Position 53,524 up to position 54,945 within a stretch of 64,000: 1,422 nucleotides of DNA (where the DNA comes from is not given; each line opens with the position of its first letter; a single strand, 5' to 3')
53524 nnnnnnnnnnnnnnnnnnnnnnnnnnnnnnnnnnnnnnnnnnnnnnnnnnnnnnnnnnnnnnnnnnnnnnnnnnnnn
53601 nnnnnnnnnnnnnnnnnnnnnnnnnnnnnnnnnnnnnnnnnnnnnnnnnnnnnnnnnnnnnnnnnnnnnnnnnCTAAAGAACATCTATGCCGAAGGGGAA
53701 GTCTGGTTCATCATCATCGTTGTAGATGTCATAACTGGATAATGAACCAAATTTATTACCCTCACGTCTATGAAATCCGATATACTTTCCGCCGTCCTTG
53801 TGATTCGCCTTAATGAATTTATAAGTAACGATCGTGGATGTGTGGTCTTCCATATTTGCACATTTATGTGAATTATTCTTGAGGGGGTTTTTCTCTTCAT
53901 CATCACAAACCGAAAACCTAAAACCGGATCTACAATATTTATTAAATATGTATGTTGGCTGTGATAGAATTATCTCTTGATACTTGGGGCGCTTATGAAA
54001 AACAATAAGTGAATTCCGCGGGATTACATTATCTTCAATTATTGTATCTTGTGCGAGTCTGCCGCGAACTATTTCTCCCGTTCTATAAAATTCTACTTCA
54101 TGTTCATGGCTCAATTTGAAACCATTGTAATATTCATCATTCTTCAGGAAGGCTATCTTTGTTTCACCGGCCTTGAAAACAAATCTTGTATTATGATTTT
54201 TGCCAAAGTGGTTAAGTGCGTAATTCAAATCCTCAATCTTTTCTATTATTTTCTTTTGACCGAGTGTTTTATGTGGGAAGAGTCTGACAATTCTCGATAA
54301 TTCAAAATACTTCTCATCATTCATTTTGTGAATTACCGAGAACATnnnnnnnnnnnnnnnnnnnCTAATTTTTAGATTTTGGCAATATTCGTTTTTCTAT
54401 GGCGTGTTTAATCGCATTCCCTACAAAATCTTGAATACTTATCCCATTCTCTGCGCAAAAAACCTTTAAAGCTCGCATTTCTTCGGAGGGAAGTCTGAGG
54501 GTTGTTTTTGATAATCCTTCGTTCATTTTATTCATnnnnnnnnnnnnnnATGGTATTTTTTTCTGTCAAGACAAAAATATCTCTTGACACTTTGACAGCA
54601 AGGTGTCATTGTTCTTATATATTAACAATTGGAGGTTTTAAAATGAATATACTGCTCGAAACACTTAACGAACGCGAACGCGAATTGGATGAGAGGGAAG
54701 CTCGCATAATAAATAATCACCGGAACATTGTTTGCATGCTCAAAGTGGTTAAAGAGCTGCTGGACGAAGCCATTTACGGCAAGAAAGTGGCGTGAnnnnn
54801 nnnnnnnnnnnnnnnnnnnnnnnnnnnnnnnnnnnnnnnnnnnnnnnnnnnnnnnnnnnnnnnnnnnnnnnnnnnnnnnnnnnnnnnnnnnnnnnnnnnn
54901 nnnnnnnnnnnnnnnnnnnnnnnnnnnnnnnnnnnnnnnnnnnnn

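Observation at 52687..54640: AT-rich three-gene cargo operon (RHH regulator / 223-aa unknown / tandem-repeat + BRCT protein) at the att-proximal end of a tRNA-Arg island: candidate undescribed defence or addiction module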

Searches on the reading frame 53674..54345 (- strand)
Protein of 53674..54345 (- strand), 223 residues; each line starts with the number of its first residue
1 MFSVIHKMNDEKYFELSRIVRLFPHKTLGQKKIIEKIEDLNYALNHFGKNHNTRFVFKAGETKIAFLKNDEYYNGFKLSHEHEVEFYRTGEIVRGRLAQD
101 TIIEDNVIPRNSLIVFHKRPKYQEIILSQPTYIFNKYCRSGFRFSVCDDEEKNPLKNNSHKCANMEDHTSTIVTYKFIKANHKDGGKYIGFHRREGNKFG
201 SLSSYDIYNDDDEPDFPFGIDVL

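Call 4: search_protein_families(library=pfam, proteins=[window:53674-54345:-], max_evalue=1)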
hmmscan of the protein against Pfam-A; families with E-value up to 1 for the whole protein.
window:53674-54345:- (223 aa): 0 families

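Call 5: search_protein_families(library=padloc, proteins=[window:53674-54345:-], max_evalue=1)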
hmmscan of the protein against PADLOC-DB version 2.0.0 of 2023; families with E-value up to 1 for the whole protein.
window:53674-54345:- (223 aa): 0 families

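Call 6: search_protein_families(library=ncbifam, proteins=[window:53674-54345:-], max_evalue=1)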
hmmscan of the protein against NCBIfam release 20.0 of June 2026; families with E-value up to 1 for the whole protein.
window:53674-54345:- (223 aa): 0 families

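Call 9: find_homologous_proteins(query=window:53674-54345:-)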
Query window:53674-54345:- (223 aa): 1 proteins with E <= 0.001 among 84 candidates.
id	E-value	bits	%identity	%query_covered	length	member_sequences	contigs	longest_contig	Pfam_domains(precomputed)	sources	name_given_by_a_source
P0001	1.0e-143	495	100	97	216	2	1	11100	-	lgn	-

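Call 19: search_protein_representatives(protein=window:53674-54345:-)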
Query: 223 residues. Proteins with E-value up to 0.001 (for the whole library): 50; up to 1e-10: 4; up to 1e-30: 1. The best 50 are listed.
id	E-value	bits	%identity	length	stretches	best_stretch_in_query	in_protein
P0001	3.3e-144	494.6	100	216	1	8-223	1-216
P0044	5.9e-13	65.4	26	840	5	41-142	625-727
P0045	6.8e-13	65.2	29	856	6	57-141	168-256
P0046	1.0e-11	61.3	27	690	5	41-120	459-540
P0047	1.2e-10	57.8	30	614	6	58-119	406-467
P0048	8.5e-10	55.0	28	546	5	57-130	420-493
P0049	8.7e-10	55.0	32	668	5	65-123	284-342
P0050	1.0e-09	54.8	26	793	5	51-191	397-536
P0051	3.2e-09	53.1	27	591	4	81-137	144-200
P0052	1.0e-08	51.5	30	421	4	56-119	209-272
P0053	1.9e-08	50.7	32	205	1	16-219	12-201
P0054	2.8e-08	50.1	30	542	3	52-126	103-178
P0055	5.8e-08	49.0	46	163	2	174-221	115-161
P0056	7.4e-08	48.7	25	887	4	52-133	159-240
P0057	9.7e-08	48.3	29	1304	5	36-119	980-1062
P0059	3.2e-07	46.6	27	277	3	11-110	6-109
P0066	1.5e-06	44.4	28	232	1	4-218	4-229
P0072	6.2e-06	42.4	34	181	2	171-220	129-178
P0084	1.4e-04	38.0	30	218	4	57-103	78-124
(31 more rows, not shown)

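Call 20: search_protein_families(library=pfam, proteins=[P0044, P0045, P0046, P0047, P0053, P0066, P0055, P0059, P0072, P0052], max_evalue=0.01)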
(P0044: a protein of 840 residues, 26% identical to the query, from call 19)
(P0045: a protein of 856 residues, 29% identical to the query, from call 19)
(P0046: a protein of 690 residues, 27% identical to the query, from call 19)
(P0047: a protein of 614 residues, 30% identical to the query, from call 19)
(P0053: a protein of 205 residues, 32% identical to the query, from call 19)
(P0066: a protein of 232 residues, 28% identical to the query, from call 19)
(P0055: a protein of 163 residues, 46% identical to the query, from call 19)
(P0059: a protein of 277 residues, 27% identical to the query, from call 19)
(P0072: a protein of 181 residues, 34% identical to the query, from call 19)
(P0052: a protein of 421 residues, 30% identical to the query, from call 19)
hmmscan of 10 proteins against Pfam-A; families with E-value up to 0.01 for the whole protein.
P0044 (840 aa): 2 families
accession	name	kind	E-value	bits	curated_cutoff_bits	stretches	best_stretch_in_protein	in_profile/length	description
PF07661.19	MORN_2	-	6e-18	63.3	29.6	0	525-538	3-16/22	MORN repeat variant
PF07202.18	Tcp10_C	-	0.00043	20.3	36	0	734-745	23-34/35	T-complex protein 10 C-terminus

P0045 (856 aa): 1 family
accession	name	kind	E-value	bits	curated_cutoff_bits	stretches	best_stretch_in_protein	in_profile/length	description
PF07661.19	MORN_2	-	3.1e-17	61.1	29.6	0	77-89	6-18/22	MORN repeat variant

P0046 (690 aa): 1 family
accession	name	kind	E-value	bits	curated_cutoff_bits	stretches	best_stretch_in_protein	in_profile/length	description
PF07661.19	MORN_2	-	2.5e-09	36.7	29.6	0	472-482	5-15/22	MORN repeat variant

P0047 (614 aa): 1 family
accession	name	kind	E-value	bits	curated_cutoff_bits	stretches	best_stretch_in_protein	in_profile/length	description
PF07661.19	MORN_2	-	0.0046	17.4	29.6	0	458-469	2-13/22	MORN repeat variant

P0053 (205 aa): 0 families

P0066 (232 aa): 0 families

P0055 (163 aa): 0 families

P0059 (277 aa): 1 family
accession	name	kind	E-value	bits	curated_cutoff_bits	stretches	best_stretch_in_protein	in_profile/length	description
PF23843.2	DUF7210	-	0.0097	15.9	27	0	245-263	3-21/38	Domain of unknown function (DUF7210)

P0072 (181 aa): 0 families

P0052 (421 aa): 1 family
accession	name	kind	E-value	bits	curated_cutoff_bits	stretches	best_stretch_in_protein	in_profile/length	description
PF07661.19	MORN_2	-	0.0016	18.8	29.6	0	234-246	3-15/22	MORN repeat variant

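Call 23: find_homologous_proteins(query=A1, max_evalue=0.01)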
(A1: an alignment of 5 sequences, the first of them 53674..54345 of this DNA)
Query A1 (5 sequences) (223 aa, profile of the alignment): 3 proteins with E <= 0.01 among 1846 candidates.
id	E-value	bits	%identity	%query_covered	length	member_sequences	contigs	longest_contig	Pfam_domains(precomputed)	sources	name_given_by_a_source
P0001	3.8e-76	274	100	97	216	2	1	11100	-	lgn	-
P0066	3.3e-72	261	26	98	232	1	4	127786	-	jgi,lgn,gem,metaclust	metaclust:\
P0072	9.9e-56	207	52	19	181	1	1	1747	-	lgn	-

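Call 24: find_encoding_contigs(protein=P0066, flank=8000, max_places=4)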
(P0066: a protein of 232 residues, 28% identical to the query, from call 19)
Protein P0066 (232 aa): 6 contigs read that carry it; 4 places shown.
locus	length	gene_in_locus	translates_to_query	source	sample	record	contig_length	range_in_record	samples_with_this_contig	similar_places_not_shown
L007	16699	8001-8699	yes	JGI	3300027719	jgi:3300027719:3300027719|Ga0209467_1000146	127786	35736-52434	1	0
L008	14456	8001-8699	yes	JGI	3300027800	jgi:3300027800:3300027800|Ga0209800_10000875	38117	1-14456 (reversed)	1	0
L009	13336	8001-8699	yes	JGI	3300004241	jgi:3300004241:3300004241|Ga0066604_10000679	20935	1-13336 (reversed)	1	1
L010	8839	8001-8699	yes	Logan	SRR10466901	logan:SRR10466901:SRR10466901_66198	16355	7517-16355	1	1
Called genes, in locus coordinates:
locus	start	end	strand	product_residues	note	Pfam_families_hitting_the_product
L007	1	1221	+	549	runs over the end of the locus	PF01555:N6_N4_Mtase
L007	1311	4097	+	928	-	PF04851:ResIII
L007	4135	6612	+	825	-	PF07728:AAA_5, PF28529:McrB_lid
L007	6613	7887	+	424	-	PF10117:McrBC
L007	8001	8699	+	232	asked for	-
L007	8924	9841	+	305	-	PF13391:HNH_2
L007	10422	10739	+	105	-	PF01909:NTP_transf_2, PF18765:Polbeta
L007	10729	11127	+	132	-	PF05168:HEPN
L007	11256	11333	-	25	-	-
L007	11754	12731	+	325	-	-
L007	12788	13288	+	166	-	-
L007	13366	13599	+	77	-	-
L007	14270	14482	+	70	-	PF10049:DUF2283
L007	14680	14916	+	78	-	PF04255:DUF433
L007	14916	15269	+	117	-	PF18480:DUF5615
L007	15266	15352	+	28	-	-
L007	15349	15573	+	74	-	-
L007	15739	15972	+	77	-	PF10049:DUF2283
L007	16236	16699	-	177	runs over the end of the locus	PF20935:DUF6847 (weak)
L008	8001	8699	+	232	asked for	-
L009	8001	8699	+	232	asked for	-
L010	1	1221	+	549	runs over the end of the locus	PF01555:N6_N4_Mtase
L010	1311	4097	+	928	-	PF04851:ResIII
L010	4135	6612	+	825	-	PF07728:AAA_5, PF28529:McrB_lid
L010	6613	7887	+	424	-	PF10117:McrBC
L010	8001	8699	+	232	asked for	-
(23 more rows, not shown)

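Call 25: find_encoding_contigs(protein=P0001, flank=10000, max_places=3)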
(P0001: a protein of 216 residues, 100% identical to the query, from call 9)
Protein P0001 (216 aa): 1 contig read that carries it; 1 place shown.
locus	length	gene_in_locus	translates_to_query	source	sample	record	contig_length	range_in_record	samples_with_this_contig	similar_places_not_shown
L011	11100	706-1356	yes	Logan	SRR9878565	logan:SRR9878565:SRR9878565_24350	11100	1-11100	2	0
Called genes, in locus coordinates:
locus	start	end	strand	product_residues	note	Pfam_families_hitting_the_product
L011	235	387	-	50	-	-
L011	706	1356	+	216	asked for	-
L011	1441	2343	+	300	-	-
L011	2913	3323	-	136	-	-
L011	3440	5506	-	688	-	PF08706:D5_N, PF19263:DUF5906 (weak)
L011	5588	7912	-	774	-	-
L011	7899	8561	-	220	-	-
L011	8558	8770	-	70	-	-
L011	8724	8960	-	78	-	-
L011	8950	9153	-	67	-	-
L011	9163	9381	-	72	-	PF12728:HTH_17 (weak)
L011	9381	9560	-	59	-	-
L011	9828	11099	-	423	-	?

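Call 30: search_solved_structures(query=A1, max_evalue=10, show_alignments=1)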
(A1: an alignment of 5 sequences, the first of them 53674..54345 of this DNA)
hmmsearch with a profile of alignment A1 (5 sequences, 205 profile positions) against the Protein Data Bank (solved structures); distinct sequences matched with E-value up to 10: 0.

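Call 32: predict_structure(alignment_id=A1)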
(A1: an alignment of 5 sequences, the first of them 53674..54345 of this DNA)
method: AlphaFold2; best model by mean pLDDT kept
length: 223 residues; sequences in the alignment: 5
mean_pLDDT: 43.1   pTM: 0.39
mean pLDDT of the five models: 43.1, 42.3, 40.8, 40.4, 38.5
residues with pLDDT >= 90: 0; 70-90: 32; 50-70: 31; < 50: 160
segments of 3 or more residues with pLDDT < 50: 1-17, 25-61, 118-223
pLDDT, mean of each block of 10 residues (from residue 1): 34 46 44 38 42 37 64 76 66 75 70 61 38 24 23 25 24 25 32 31 35 41 36
secondary structure, 60 per line:
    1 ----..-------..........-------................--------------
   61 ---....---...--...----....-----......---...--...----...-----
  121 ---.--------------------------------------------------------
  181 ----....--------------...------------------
elements in order: E19-23 H31-46 E64-67 E71-73 E76-78 E83-86 E92-97 E101-103 E106-108 E113-115 H185-188

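Call 42: search_protein_families(library=phrogs, proteins=[window:53674-54345:-], max_evalue=0.01)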
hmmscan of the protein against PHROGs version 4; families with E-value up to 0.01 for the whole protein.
window:53674-54345:- (223 aa): 0 families

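Call 44: search_dna_similar(query=window:53674-54345:-, collection=phages, mode=protein, max_rows=20, max_evalue=0.1)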
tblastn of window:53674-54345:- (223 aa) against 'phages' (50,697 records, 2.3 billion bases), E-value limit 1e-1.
No match.

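Call 60: find_related_loci(query=A1, collection=genome_contigs, flank=8000)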
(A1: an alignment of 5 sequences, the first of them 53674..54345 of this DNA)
Query A1 (223 aa) in genome_contigs; peptide patterns used: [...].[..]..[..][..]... (x = any residue, [..] = any of these).
41 stretches matched a pattern; 3 encode a relative of the query (tblastn E <= 1e-3); 3 distinct loci.
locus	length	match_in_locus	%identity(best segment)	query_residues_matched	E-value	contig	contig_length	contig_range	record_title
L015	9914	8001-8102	50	184-215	2e-5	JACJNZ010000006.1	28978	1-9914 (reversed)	Cyanobacteria bacterium FACHB-502 contig6, whole genome shotgun sequence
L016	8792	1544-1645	47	184-215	3e-5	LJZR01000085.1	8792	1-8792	MAG: Phormidesmis priestleyi Ana ITZX_scaf_909, whole genome shotgun sequence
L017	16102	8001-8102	47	184-215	8e-5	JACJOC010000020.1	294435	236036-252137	Cyanobacteria bacterium FACHB-471 contig20, whole genome shotgun sequence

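Call 61: find_related_loci(query=A1, collection=viral_contigs, flank=8000)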
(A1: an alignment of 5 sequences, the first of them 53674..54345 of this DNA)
Query A1 (223 aa) in viral_contigs; peptide patterns used: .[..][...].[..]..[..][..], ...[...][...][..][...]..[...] (x = any residue, [..] = any of these).
112 stretches matched a pattern, but none encodes a relative of the query by tblastn (E <= 1e-3).

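Call 79: find_related_loci(query=A1, collection=metagenome_contigs, flank=8000)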
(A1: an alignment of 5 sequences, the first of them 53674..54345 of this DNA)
Query A1 (223 aa) in metagenome_contigs; peptide patterns used: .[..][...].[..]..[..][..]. (x = any residue, [..] = any of these).
69 stretches matched a pattern; 9 encode a relative of the query (tblastn E <= 1e-3); 9 distinct loci.
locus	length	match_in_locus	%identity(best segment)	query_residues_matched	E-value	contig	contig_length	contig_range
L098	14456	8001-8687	26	1-218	6e-14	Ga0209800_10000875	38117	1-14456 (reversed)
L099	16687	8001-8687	26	1-218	6e-14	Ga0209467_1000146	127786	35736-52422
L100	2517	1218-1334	63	180-219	3e-12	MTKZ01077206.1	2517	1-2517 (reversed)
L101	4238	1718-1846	44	175-215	6e-6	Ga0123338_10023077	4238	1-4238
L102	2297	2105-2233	44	175-215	5e-6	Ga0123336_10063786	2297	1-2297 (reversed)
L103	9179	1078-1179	47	184-215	5e-5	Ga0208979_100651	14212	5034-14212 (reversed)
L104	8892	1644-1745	47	184-215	5e-5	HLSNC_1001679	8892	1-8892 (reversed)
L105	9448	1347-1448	47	184-215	5e-5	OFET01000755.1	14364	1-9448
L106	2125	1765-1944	35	160-215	1e-4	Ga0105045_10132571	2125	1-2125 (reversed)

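Call 96: search_protein_families(library=ncbifam, proteins=[P0044, P0045, P0052, P0084, P0059, P0066, P0053, L007:8924-9841:+], max_evalue=0.01)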
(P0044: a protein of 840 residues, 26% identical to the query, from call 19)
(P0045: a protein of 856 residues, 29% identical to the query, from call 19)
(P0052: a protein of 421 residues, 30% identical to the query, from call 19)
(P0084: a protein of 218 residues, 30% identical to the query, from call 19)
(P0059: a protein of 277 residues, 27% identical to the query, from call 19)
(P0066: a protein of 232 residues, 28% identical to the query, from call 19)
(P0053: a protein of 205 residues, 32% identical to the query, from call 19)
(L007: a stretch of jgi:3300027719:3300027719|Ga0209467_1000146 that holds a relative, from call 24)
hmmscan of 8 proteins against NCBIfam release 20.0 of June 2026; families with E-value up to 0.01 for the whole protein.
P0044 (840 aa): 0 families

P0045 (856 aa): 0 families

P0052 (421 aa): 0 families

P0084 (218 aa): 0 families

P0059 (277 aa): 0 families

P0066 (232 aa): 0 families

P0053 (205 aa): 0 families

L007:8924-9841:+ (305 aa): 2 families
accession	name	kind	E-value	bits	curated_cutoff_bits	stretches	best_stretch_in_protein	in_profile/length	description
NF045808.1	PT-DNA_restrict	exception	3e-17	62.7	180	1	177-296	157-277/284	phosphorothioated DNA-binding restriction endonuclease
NF040563.1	guided_IscB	equivalog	1.6e-05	24.2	175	1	160-242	162-238/314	RNA-guided endonuclease IscB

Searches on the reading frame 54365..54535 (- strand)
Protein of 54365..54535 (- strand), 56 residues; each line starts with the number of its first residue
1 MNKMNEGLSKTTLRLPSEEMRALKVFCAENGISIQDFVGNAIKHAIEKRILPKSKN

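Call 4: search_protein_families(library=pfam, proteins=[window:54365-54535:-], max_evalue=1)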
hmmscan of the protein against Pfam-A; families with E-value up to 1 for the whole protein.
window:54365-54535:- (56 aa): 5 families
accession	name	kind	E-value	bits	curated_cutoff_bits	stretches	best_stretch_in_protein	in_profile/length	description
PF20605.4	Antitox_RHH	-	0.021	15.4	27.2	1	18-47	14-43/50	Antitoxin-like ribbon-helix-helix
PF19807.5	DUF6290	-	0.027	15.1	27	1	11-47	4-40/72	Family of unknown function (DUF6290)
PF01402.27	RHH_1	-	0.027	14.9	20.5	1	11-48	2-39/39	Ribbon-helix-helix protein, copG family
PF12441.14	CopG_antitoxin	-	0.028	15.6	28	1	9-43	43-77/79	CopG antitoxin of type II toxin-antitoxin system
PF21432.3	56B_RHH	-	0.052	14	27.2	1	22-43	6-27/32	56B-like, Ribbon-helix-helix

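Call 5: search_protein_families(library=padloc, proteins=[window:54365-54535:-], max_evalue=1)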
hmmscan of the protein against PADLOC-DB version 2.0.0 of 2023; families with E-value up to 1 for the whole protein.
window:54365-54535:- (56 aa): 0 families

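Call 6: search_protein_families(library=ncbifam, proteins=[window:54365-54535:-], max_evalue=1)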
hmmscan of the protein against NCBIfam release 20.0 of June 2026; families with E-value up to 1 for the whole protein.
window:54365-54535:- (56 aa): 1 family
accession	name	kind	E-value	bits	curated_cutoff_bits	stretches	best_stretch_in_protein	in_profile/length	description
NF046040.1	RelB_antitoxin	equivalog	0.14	12.5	50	1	12-47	2-37/69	type II toxin-antitoxin system RelB family antitoxin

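Call 42: search_protein_families(library=phrogs, proteins=[window:54365-54535:-], max_evalue=0.01)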
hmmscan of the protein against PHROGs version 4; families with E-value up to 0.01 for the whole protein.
window:54365-54535:- (56 aa): 1 family
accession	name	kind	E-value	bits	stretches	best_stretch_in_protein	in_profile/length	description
phrog_582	-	transcription regulation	1.8e-05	26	1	3-50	52-99/105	Arc-like repressor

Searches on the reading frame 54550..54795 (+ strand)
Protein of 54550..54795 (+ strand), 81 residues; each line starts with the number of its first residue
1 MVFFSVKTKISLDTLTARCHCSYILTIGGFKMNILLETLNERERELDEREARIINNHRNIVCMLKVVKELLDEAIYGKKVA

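Call 4: search_protein_families(library=pfam, proteins=[window:54550-54795:+], max_evalue=1)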
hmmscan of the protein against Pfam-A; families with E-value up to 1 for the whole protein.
window:54550-54795:+ (81 aa): 0 families

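Call 5: search_protein_families(library=padloc, proteins=[window:54550-54795:+], max_evalue=1)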
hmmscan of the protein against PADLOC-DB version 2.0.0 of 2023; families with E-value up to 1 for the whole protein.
window:54550-54795:+ (81 aa): 1 family
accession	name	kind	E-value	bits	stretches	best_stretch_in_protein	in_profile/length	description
PDLC04139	mad7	-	0.024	11.6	1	31-74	332-376/504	mads_7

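Call 6: search_protein_families(library=ncbifam, proteins=[window:54550-54795:+], max_evalue=1)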
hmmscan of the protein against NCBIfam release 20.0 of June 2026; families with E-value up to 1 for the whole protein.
window:54550-54795:+ (81 aa): 0 families
